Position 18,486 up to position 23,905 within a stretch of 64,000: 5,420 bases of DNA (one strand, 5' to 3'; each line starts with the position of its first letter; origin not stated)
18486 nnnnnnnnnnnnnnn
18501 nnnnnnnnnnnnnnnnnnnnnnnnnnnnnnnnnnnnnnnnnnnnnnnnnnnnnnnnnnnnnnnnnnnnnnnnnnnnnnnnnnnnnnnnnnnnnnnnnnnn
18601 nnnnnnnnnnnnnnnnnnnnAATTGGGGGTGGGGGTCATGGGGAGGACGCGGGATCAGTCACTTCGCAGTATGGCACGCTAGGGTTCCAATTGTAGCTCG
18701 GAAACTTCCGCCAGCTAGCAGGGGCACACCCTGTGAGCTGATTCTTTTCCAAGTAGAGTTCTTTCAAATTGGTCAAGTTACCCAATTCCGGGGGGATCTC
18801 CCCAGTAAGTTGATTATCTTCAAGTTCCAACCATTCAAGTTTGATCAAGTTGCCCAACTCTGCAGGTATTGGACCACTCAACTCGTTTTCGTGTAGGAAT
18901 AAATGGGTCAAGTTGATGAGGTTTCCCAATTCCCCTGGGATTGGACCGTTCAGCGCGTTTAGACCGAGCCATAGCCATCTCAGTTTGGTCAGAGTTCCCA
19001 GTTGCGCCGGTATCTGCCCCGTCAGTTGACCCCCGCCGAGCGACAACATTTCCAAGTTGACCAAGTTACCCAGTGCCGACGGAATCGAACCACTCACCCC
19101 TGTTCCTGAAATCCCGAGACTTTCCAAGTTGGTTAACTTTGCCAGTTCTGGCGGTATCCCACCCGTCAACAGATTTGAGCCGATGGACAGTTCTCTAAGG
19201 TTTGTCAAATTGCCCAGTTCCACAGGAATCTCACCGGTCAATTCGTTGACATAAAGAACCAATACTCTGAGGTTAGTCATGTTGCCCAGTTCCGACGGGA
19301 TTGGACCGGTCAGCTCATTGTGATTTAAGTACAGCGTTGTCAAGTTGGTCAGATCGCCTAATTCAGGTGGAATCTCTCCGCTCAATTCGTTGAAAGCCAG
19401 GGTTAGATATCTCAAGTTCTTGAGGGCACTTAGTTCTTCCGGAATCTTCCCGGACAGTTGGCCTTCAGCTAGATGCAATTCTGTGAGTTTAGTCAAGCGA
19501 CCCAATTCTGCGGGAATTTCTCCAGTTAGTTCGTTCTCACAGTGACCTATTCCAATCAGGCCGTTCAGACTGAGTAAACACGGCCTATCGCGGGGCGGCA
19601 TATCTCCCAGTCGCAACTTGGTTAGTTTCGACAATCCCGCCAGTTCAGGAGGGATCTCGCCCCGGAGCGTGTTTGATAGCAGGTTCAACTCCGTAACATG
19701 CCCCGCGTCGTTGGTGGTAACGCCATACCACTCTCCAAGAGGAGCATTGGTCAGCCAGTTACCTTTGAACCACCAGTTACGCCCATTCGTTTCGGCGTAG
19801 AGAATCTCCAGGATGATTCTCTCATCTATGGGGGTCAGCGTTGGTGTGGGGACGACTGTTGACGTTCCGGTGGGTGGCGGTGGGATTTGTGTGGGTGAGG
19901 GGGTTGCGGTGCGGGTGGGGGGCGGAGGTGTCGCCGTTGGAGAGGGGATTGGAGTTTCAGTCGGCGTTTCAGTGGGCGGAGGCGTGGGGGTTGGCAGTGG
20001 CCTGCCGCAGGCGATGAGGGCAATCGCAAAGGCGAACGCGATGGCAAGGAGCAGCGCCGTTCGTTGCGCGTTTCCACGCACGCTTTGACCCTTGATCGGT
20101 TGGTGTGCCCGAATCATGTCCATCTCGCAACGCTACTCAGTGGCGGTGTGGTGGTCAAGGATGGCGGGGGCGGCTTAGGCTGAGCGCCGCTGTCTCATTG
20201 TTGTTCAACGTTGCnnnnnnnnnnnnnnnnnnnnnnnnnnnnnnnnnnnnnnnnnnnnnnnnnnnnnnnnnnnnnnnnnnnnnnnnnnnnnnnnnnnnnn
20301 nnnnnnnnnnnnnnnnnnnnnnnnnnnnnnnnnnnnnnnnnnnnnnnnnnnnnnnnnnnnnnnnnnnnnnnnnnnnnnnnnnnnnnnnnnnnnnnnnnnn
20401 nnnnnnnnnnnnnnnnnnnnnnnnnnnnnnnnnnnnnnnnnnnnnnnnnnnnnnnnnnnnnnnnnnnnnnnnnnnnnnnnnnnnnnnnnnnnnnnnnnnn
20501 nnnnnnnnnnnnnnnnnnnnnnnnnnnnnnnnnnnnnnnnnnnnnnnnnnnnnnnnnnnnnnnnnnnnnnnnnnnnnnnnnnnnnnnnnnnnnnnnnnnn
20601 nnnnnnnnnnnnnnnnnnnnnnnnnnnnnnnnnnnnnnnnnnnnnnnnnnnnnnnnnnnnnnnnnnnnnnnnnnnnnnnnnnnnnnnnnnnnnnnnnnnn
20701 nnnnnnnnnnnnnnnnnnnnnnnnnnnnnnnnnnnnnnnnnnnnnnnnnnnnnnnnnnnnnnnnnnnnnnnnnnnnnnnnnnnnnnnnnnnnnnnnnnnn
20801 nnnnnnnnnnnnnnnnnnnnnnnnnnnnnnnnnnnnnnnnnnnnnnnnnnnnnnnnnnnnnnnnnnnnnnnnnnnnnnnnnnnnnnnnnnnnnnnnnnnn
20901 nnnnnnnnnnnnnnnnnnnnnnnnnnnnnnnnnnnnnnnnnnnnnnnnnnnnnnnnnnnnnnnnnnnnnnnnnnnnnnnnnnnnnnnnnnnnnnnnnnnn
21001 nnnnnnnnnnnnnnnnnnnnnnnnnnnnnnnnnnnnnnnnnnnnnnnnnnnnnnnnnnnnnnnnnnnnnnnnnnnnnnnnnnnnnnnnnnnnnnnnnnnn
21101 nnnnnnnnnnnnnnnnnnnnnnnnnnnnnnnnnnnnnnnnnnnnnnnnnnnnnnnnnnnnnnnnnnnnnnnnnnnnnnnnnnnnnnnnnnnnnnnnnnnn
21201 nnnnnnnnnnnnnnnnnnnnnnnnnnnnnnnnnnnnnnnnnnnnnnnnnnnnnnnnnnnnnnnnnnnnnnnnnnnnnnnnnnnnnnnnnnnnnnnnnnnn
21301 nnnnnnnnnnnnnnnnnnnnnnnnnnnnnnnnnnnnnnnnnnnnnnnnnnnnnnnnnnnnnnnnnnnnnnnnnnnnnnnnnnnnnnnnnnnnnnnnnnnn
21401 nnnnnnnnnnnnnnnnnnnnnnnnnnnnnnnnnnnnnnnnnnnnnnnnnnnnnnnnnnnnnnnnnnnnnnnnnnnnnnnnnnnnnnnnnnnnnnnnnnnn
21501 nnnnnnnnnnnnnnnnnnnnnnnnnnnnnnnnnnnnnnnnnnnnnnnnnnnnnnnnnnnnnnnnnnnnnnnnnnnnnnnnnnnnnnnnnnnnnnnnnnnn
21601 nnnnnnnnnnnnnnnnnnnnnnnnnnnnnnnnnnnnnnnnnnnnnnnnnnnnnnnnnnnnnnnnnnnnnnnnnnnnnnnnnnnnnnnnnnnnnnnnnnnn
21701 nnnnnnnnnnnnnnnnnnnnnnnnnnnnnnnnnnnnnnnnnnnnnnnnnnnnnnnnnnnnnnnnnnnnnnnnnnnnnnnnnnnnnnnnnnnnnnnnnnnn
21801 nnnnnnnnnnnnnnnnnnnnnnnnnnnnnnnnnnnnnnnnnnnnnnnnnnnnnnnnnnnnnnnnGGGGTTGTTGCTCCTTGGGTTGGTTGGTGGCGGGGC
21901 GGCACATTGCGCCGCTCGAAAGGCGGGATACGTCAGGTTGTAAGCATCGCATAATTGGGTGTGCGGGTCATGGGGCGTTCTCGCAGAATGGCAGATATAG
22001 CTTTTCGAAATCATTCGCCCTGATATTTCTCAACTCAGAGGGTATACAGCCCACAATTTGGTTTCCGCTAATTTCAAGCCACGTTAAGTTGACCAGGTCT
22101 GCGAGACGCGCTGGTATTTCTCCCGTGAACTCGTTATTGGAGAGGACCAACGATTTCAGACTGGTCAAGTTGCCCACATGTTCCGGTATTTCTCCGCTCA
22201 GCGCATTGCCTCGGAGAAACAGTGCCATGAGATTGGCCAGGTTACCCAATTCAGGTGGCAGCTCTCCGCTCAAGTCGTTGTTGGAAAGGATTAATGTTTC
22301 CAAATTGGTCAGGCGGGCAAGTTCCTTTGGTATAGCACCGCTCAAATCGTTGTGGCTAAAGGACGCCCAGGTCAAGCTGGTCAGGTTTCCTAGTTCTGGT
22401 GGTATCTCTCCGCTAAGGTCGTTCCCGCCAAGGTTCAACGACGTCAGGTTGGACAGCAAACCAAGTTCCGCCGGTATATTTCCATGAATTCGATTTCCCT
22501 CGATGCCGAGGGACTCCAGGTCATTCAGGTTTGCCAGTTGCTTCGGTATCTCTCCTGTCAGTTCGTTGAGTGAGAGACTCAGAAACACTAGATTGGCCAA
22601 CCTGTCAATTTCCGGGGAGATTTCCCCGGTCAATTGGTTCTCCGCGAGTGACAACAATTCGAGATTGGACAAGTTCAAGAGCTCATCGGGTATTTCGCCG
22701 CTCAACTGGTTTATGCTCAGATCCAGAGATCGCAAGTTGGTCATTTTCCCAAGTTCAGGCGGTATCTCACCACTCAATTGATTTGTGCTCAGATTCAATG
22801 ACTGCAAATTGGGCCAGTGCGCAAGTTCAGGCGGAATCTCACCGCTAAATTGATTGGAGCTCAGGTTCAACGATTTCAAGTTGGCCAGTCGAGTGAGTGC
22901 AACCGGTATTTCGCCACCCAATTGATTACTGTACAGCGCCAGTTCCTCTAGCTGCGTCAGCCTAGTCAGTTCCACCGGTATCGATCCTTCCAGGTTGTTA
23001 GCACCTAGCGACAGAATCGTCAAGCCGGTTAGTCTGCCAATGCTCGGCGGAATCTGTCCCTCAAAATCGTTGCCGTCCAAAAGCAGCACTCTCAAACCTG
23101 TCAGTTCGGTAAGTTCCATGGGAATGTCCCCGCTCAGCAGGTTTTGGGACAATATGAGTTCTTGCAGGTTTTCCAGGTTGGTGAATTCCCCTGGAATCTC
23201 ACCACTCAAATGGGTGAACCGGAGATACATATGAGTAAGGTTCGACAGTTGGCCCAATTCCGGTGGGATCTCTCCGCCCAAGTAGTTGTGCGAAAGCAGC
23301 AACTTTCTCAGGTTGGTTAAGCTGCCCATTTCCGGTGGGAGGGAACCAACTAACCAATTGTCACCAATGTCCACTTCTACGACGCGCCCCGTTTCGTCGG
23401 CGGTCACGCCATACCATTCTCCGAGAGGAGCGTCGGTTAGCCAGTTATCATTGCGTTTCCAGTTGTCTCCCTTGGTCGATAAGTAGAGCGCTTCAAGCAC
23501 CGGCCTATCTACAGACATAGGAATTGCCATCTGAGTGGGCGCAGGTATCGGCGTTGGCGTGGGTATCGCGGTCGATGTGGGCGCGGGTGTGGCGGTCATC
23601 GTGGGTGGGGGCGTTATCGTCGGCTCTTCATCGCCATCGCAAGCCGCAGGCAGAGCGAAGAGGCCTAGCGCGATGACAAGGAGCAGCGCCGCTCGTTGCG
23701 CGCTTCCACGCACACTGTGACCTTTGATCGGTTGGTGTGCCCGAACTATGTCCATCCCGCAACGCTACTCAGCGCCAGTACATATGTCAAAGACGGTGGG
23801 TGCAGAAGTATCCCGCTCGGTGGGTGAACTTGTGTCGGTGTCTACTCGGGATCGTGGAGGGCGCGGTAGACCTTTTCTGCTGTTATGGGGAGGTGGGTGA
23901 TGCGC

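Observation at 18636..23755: Tandem array of three plant-type LRR lipoproteins that co-duplicated the 5' end of the downstream qor gene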

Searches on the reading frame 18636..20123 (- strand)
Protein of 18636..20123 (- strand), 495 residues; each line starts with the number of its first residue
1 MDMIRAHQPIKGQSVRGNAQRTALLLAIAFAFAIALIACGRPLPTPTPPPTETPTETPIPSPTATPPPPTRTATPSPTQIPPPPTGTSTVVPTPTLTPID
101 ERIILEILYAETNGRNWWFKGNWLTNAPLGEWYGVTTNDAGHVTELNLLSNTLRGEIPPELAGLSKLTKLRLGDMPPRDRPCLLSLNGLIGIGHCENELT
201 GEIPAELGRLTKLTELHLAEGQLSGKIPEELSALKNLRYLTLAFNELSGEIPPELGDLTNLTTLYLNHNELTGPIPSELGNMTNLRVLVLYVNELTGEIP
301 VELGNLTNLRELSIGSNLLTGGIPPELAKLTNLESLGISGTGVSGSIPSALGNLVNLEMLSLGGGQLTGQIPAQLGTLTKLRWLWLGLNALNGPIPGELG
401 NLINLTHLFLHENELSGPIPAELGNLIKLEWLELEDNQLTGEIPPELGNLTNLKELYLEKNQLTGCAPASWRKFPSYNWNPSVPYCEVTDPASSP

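Call 4: search_protein_families(library=pfam, proteins=[window:18636-20123:-], max_evalue=0.01)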
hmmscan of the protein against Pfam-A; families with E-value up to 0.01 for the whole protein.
window:18636-20123:- (495 aa): 8 families
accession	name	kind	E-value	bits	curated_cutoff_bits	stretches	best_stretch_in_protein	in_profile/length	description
PF00560.39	LRR_1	-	2.6e-38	122.2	20.6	1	260-282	1-23/23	Leucine Rich Repeat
PF12799.13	LRR_4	-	1.3e-34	117.8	27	4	235-271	1-36/44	Leucine Rich repeats (2 copies)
PF13855.12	LRR_8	-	1.5e-26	92.4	27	6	259-319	1-61/61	Leucine rich repeat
PF23598.1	LRR_14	-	2.6e-26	92.7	40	2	204-314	40-146/353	Leucine-rich repeat region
PF25019.1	LRR_R13L1-DRL21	-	5e-08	33.3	27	0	199-267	57-125/127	R13L1/DRL21 LRRs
PF24758.1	LRR_At5g56370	-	3.5e-06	27.3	27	0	199-244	25-70/227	FBD-associated F-box protein At5g56370, LRR repeats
PF20209.3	DUF6570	-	0.0019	19.1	24.3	0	311-340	6-35/133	Domain of unknown function (DUF6570)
PF24141.1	LRR_ComC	-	0.0062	16.7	27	0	280-372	188-273/288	EGF-like domain-containing protein ComC LRR domain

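Call 10: find_related_loci(query=A3, collection=genome_contigs, flank=10000)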
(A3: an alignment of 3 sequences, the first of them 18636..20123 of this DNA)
Query A3 (495 aa) in genome_contigs; peptide patterns used: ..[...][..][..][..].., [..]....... (x = any residue, [..] = any of these).
395 stretches matched a pattern; 306 encode a relative of the query (tblastn E <= 1e-3); the best 80 are kept; 78 distinct loci.
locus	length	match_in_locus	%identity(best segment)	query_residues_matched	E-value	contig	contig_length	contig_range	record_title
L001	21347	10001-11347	53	20-486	1e-114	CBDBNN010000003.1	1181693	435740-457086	MAG: Dehalococcoidia bacterium isolate 887b4896-a18b-4208-aa50-a2b6d5732f93 genome assembly, contig: contig_3, whole gen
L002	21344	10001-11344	48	22-486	1e-110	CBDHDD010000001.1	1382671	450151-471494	MAG: Dehalococcoidia bacterium isolate e1889495-a2da-40f9-909c-8269d7dc74c2 genome assembly, contig: contig_1, whole gen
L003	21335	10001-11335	48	22-486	4e-110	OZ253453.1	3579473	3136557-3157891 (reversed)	MAG: Dehalococcoidia bacterium isolate 43ccb18f-af08-49d2-9d38-583f6829fde5 genome assembly, chromosome: 1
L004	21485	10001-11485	54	1-474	5e-110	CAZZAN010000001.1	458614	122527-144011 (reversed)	MAG TPA_asm: uncultured Dehalococcoidia bacterium isolate SRP109090_co2_117 genome assembly, contig: NODE_1_length_45861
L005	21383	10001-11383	50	42-479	2e-109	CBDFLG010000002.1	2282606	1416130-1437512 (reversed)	MAG: Dehalococcoidia bacterium isolate efce6ea5-ba2a-426c-ac69-3e93deb07a8c genome assembly, contig: contig_2, whole gen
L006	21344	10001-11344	48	22-486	3e-108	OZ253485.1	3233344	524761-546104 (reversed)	MAG: Dehalococcoidia bacterium isolate 2195bedf-1493-43de-a809-7e41b9a4a3f2 genome assembly, chromosome: 1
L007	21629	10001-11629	48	22-479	2e-100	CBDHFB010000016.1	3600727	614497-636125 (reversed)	MAG: Dehalococcoidia bacterium isolate 5892fe59-49e4-48a8-8c95-40c51a55cd3e genome assembly, contig: contig_12, whole ge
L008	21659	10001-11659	47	22-479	3e-99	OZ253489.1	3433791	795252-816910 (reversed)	MAG: Dehalococcoidia bacterium isolate ffb8934b-577b-4777-8369-15bafc51d39f genome assembly, chromosome: 1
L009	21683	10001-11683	41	10-490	1e-96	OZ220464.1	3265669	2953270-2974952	MAG: Dehalococcoidia bacterium isolate 865023ef-8e16-4315-bfec-facb54b4b210 genome assembly, chromosome: 1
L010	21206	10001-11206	53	84-479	8e-97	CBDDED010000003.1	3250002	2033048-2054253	MAG: Dehalococcoidia bacterium isolate 16f7b922-908d-404a-805e-abae4c84c213 genome assembly, contig: contig_3, whole gen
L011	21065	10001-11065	51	93-469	2e-96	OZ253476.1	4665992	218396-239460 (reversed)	MAG: Dehalococcoidia bacterium isolate f6f1a14d-75c1-44c4-996a-bd844335e16e genome assembly, chromosome: 1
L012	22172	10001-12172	53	99-486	9e-95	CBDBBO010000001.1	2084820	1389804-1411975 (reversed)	MAG: Dehalococcoidia bacterium isolate 1b2ae8b5-6dc1-4ab8-aaf0-c904fb0211c2 genome assembly, contig: contig_1, whole gen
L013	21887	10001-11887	46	21-494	8e-95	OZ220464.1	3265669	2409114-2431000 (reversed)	MAG: Dehalococcoidia bacterium isolate 865023ef-8e16-4315-bfec-facb54b4b210 genome assembly, chromosome: 1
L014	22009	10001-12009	47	17-479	6e-94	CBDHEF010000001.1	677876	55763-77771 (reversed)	MAG: Dehalococcoidia bacterium isolate e9382ad7-4ca3-4796-a74a-760c8ad60130 genome assembly, contig: contig_1, whole gen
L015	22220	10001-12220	49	83-486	3e-93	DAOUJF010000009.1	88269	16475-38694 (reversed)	MAG TPA_asm: Dehalococcoidia bacterium isolate S32_247 k113_743259, whole genome shotgun sequence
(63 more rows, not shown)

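Call 65: search_protein_families(library=ncbifam, proteins=[window:18636-20123:-], max_evalue=0.01)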
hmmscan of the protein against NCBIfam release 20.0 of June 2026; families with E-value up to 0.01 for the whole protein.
window:18636-20123:- (495 aa): 7 families
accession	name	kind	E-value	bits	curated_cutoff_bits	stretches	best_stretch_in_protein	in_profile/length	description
NF041400.1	XopAE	equivalog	2.4e-28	99.3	600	2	299-460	11-170/478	type III secretion system effector XopAE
NF041381.1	XopAC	subfamily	1.2e-25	90.2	450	2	323-447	81-203/451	XopAC/AvrAC family type III secretion system effector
NF033189.1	internalin_A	exception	3.4e-22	78.6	1600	2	255-473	137-338/799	class 1 internalin InlA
NF047464.1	FibnectbindLIC11051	equivalog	2e-20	72.9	1000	2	144-318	491-661/685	LIC_11051 family fibronectin-binding protein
NF041351.1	XopL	equivalog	4.9e-14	51.9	500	2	252-450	67-270/497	type III secretion system leucine-rich repeat domain-containing effector XopL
NF033188.1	internalin_H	exception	4.3e-13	48.8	1050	2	306-468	97-247/548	InlH/InlC2 family class 1 internalin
NF033190.2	inl_like_NEAT_1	exception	2.4e-10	39.3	1275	2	206-357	324-465/754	NEAT domain-containing leucine-rich repeat protein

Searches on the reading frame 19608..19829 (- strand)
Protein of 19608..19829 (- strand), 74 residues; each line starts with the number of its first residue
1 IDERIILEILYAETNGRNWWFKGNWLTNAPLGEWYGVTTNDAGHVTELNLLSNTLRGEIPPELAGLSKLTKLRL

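Call 21: search_protein_families(library=pfam, proteins=[window:19608-19829:-], max_evalue=10)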
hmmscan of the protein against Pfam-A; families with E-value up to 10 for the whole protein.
seq(74 aa): 3 families
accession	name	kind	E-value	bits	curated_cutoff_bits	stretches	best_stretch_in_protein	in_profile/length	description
PF00560.39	LRR_1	-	0.028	14.9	20.6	1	45-66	2-23/23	Leucine Rich Repeat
PF12799.13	LRR_4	-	0.072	13.8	27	1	45-74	3-30/44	Leucine Rich repeats (2 copies)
PF13855.12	LRR_8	-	0.082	13.1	27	1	43-74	25-56/61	Leucine rich repeat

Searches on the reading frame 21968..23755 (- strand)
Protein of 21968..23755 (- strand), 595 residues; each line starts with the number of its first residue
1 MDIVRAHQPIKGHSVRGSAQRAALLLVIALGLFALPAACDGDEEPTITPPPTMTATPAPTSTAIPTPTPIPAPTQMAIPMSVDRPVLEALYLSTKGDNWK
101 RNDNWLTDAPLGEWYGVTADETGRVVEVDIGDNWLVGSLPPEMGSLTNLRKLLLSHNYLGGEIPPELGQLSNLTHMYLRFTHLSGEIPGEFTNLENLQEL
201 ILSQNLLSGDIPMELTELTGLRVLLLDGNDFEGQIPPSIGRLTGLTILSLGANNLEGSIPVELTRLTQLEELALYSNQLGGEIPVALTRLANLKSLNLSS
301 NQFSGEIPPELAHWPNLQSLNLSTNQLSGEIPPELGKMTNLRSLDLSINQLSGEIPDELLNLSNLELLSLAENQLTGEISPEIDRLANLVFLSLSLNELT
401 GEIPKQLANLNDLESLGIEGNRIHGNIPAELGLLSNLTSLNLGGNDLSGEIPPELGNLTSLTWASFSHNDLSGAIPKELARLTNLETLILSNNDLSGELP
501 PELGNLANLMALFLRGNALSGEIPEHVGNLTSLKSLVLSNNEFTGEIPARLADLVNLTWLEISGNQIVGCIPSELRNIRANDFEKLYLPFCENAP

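Call 4: search_protein_families(library=pfam, proteins=[window:21968-23755:-], max_evalue=0.01)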
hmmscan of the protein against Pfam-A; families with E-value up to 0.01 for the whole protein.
window:21968-23755:- (595 aa): 13 families
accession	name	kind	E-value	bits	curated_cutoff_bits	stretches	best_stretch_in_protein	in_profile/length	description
PF00560.39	LRR_1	-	2.2e-59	184.9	20.6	4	292-313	1-22/23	Leucine Rich Repeat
PF13855.12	LRR_8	-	9.7e-41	137.8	27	9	508-567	2-61/61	Leucine rich repeat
PF23598.1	LRR_14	-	9e-36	123.8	40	6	455-563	43-147/353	Leucine-rich repeat region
PF12799.13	LRR_4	-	1.3e-35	121.1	27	10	292-327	2-36/44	Leucine Rich repeats (2 copies)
PF24758.1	LRR_At5g56370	-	4e-10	40.2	27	1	265-328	9-74/227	FBD-associated F-box protein At5g56370, LRR repeats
PF24141.1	LRR_ComC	-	4.8e-08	33.4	27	0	276-357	199-274/288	EGF-like domain-containing protein ComC LRR domain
PF07723.19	LRR_2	-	3.7e-05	24.6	20.9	0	532-546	1-15/26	Leucine Rich Repeat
PF13516.12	LRR_6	-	8.5e-05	22.8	23.4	0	291-306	3-18/24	Leucine Rich repeat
PF25013.1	LRR_Zer-1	-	0.00087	19.9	27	0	286-350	3-65/137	Zer-1-like, Leucine-rich repeats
PF23286.1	LRR_13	-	0.0028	17.8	30.1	0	377-445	16-84/210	Disease resistance protein RPS4B-like, leucine-rich repeats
PF23211.1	LRR_LRWD1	-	0.0059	16.8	28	0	316-376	17-77/190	Leucine-rich repeat and WD repeat-containing protein 1, LRR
PF18462.6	DUF5612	-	0.0076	16.5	25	0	504-555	63-113/143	Domain of unknown function (DUF5612)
PF24048.1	LRR_NXF1-5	-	0.0082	16.1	30.5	0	290-364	53-129/142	NXF1/2/3/5 leucine-rich repeat domain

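Call 65: search_protein_families(library=ncbifam, proteins=[window:21968-23755:-], max_evalue=0.01)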
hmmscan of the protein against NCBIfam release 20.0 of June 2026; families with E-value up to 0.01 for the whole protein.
window:21968-23755:- (595 aa): 7 families
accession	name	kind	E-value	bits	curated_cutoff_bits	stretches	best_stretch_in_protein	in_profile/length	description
NF041381.1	XopAC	subfamily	6.6e-47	160.2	450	4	450-576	80-204/451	XopAC/AvrAC family type III secretion system effector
NF047464.1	FibnectbindLIC11051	equivalog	7.8e-44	150.2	1000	4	125-325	468-660/685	LIC_11051 family fibronectin-binding protein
NF041400.1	XopAE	equivalog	2e-42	145.8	600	3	283-482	11-207/478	type III secretion system effector XopAE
NF033189.1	internalin_A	exception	2.7e-24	85.5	1600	2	143-400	115-351/799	class 1 internalin InlA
NF041351.1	XopL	equivalog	2.8e-24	85.7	500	4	355-581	66-273/497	type III secretion system leucine-rich repeat domain-containing effector XopL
NF033190.2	inl_like_NEAT_1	exception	1.5e-20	73.1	1275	2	254-461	250-440/754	NEAT domain-containing leucine-rich repeat protein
NF033186.1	internalin_K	exception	4.3e-05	22.2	1100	0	421-495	102-176/604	class 1 internalin InlK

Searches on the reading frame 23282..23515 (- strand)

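Call 21: search_protein_families(library=pfam, proteins=[window:23282-23515:-], max_evalue=10)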
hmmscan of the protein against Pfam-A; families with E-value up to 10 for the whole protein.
seq(78 aa): 2 families
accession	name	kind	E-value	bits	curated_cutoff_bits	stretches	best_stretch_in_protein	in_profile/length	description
PF12799.13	LRR_4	-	0.022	15.4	27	1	47-77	5-33/44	Leucine Rich repeats (2 copies)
PF00560.39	LRR_1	-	0.034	14.6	20.6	1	46-66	3-23/23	Leucine Rich Repeat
